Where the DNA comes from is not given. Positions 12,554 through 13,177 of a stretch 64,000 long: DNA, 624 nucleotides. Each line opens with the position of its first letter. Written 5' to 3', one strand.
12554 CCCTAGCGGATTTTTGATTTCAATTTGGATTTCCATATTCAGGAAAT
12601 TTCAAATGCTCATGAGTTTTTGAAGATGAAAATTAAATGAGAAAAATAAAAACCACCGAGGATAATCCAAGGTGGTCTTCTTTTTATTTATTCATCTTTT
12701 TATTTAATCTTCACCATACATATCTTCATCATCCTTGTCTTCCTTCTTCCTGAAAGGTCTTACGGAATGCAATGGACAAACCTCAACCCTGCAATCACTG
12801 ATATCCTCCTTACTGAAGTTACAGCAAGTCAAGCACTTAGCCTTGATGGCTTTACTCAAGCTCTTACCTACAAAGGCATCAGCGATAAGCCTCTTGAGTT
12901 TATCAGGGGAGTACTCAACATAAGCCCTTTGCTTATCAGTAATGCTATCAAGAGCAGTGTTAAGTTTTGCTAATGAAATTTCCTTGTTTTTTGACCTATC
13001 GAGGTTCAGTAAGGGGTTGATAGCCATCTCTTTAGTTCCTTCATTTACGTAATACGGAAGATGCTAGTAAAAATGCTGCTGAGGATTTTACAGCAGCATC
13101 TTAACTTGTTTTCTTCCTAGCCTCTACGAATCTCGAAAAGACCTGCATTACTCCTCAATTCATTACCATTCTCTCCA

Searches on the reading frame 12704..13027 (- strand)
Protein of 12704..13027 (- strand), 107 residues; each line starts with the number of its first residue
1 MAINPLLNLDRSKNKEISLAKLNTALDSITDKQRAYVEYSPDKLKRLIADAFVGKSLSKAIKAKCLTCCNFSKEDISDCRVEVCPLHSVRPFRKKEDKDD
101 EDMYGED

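Call 6: search_protein_families(library=pfam, proteins=[window:12704-13027:-], max_evalue=0.1)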
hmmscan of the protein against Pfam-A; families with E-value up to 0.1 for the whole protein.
window:12704-13027:- (107 aa): 1 family
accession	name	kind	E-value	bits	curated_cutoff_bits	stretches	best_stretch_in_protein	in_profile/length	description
PF00225.29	Kinesin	-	0.07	12.5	29.3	1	13-58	253-298/327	Kinesin motor domain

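Call 7: search_protein_families(library=phrogs, proteins=[window:12704-13027:-], max_evalue=0.01)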
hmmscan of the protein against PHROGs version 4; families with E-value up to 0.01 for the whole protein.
window:12704-13027:- (107 aa): 0 families

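Call 40: search_protein_families(library=ncbifam, proteins=[window:12704-13027:-], max_evalue=0.1)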
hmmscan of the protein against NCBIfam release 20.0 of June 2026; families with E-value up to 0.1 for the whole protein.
window:12704-13027:- (107 aa): 0 families

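Call 41: search_protein_families(library=padloc, proteins=[window:12704-13027:-], max_evalue=0.1)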
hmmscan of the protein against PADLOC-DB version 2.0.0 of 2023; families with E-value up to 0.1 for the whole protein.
window:12704-13027:- (107 aa): 0 families
